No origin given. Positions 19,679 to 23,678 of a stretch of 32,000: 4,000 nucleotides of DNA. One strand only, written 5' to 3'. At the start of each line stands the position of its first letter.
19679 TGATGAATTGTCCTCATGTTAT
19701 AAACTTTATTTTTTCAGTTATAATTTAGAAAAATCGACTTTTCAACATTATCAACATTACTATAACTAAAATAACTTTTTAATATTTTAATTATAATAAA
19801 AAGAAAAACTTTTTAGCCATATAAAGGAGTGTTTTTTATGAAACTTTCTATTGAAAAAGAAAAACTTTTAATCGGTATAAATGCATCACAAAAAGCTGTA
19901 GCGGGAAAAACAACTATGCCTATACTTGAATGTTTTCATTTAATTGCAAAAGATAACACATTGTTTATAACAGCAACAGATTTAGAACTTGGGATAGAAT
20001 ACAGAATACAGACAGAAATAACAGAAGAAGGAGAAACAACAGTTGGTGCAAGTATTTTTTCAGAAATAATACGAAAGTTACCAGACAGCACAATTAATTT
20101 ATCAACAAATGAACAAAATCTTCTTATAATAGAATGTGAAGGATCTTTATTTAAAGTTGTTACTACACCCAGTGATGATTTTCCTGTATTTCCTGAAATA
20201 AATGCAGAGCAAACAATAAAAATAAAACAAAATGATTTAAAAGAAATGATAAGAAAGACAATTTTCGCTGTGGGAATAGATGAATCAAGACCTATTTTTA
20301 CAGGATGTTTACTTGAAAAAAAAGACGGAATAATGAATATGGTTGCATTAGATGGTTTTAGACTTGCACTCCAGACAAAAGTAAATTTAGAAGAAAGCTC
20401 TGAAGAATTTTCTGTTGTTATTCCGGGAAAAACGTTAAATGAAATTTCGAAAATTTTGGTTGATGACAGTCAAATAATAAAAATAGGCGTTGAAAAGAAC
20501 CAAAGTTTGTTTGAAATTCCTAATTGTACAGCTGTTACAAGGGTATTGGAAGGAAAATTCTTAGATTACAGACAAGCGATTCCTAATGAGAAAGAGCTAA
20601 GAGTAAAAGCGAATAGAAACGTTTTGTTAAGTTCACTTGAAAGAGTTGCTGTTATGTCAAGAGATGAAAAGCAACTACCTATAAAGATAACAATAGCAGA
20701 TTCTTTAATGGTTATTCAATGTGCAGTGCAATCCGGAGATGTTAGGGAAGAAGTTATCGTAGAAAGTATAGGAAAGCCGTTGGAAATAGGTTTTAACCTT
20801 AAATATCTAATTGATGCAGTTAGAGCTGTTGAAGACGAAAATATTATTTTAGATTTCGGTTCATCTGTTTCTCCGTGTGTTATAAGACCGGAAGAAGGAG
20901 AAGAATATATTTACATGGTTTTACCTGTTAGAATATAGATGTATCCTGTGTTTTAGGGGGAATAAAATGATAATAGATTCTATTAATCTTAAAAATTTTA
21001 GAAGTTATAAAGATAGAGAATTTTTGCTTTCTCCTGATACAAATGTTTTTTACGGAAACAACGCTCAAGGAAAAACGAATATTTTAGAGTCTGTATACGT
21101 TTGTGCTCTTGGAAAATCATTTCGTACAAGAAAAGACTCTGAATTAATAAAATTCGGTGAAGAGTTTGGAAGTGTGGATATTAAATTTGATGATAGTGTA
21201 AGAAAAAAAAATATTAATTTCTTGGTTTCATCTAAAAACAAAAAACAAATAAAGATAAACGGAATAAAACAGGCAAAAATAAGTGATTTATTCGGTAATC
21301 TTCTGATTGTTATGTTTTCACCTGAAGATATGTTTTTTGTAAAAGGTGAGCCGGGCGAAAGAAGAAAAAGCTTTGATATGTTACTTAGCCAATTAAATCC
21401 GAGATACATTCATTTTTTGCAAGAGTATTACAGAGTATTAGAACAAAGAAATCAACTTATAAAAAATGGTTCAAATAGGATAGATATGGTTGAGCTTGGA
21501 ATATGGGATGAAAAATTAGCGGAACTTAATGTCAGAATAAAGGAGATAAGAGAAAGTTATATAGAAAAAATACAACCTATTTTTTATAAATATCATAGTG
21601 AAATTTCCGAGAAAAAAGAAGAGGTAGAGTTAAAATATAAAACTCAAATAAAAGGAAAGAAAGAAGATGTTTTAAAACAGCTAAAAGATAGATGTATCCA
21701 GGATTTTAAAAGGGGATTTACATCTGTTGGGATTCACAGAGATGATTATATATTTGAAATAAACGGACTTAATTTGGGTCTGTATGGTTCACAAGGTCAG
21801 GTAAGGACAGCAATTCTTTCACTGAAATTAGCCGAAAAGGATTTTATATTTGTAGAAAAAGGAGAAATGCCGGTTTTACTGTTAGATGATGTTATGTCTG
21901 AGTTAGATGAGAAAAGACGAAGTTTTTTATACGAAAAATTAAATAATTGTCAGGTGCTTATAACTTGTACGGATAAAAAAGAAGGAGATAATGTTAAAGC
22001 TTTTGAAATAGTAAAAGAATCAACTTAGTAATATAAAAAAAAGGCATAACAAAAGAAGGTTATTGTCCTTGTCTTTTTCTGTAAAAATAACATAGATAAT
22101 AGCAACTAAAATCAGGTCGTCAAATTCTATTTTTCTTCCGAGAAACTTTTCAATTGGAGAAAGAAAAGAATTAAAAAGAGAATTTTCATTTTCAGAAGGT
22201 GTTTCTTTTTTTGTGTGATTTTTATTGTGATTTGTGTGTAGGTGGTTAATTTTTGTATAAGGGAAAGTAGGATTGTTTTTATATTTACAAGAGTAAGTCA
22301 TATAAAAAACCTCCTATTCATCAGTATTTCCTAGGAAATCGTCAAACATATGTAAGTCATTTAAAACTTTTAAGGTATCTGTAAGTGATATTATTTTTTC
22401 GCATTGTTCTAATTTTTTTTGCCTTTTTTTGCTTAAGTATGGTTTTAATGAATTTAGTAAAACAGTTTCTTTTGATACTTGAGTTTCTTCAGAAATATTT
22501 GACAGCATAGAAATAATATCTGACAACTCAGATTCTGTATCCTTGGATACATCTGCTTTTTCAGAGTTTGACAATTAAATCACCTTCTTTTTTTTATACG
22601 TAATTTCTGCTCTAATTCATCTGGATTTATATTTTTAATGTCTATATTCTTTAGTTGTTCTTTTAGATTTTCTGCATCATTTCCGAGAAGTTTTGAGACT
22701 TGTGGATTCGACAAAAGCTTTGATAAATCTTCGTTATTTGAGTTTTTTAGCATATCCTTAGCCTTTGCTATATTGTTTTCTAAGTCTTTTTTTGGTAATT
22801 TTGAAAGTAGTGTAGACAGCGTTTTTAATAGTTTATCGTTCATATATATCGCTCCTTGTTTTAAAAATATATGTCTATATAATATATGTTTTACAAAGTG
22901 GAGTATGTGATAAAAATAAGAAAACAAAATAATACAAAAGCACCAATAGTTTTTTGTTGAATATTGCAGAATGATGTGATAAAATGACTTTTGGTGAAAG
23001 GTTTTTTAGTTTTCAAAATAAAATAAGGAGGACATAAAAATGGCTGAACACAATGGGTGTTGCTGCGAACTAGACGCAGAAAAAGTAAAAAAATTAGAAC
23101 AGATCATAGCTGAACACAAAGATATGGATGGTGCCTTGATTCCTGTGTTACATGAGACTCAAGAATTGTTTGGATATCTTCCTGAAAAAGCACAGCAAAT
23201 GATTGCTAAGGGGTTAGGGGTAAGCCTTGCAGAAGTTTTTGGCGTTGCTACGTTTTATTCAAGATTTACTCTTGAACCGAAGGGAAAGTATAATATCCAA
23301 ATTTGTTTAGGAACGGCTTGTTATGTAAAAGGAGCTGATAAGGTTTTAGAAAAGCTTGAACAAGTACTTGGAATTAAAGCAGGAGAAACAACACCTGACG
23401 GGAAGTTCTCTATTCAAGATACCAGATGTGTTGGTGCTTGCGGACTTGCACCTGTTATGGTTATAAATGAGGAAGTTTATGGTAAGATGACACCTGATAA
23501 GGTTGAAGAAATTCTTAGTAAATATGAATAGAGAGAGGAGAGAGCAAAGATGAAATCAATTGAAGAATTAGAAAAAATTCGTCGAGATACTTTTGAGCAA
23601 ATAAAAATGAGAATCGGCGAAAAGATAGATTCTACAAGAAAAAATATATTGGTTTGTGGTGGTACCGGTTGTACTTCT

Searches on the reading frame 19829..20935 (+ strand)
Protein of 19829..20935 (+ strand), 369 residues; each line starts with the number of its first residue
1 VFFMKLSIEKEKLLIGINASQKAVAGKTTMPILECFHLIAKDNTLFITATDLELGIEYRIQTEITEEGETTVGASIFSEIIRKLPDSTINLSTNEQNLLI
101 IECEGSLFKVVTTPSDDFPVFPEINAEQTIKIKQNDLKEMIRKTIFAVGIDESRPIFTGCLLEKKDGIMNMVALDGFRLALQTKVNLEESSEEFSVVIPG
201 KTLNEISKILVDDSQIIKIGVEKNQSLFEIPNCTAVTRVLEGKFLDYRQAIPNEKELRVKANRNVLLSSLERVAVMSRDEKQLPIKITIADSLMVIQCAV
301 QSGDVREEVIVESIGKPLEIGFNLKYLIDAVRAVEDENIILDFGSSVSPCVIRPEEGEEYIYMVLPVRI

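Call 65: search_protein_families(library=pfam, proteins=[window:19829-20935:+], max_evalue=0.001)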
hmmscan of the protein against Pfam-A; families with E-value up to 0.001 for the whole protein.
window:19829-20935:+ (369 aa): 3 families
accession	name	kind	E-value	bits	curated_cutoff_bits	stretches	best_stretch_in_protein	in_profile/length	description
PF00712.24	DNA_pol3_beta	-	2.9e-39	134.4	24.4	2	4-121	1-119/120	DNA polymerase III beta subunit, N-terminal domain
PF02767.21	DNA_pol3_beta_2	-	4e-25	88.8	27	1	132-244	2-114/116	DNA polymerase III beta subunit, central domain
PF02768.20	DNA_pol3_beta_3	-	4.4e-22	78.6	27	1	248-368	1-121/121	DNA polymerase III beta subunit, C-terminal domain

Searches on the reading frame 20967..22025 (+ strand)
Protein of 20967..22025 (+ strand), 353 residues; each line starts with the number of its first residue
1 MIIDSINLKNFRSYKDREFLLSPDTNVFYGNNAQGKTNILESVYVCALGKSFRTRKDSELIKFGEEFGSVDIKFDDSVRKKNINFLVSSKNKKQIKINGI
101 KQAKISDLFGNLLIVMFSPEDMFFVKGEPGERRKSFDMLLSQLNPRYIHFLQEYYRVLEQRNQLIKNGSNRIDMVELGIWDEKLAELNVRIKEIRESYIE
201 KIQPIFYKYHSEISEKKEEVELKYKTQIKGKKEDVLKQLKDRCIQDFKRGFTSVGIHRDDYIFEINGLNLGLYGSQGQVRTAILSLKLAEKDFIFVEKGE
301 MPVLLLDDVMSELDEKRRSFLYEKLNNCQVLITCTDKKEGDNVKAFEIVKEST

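Call 65: search_protein_families(library=pfam, proteins=[window:20967-22025:+], max_evalue=0.001)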
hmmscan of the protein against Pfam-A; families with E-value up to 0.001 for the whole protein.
window:20967-22025:+ (353 aa): 3 families
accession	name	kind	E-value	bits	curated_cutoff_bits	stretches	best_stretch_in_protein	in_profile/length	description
PF02463.25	SMC_N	-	4.8e-18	65.8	40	1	3-341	2-203/220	RecF/RecN/SMC N terminal domain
PF13476.12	AAA_23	-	6.1e-10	40.5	27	1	5-239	1-200/201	AAA domain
PF13175.12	AAA_15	-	3.3e-08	34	32.1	1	1-235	1-176/374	AAA ATPase domain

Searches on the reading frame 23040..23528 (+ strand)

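Call 65: search_protein_families(library=pfam, proteins=[window:23040-23528:+], max_evalue=0.001)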
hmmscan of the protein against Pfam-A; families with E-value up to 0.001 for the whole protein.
window:23040-23528:+ (163 aa): 1 family
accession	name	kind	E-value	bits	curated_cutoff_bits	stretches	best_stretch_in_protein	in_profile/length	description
PF01257.25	2Fe-2S_thioredx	-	1e-56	191.3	24.8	1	20-162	2-144/145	Thioredoxin-like [2Fe-2S] ferredoxin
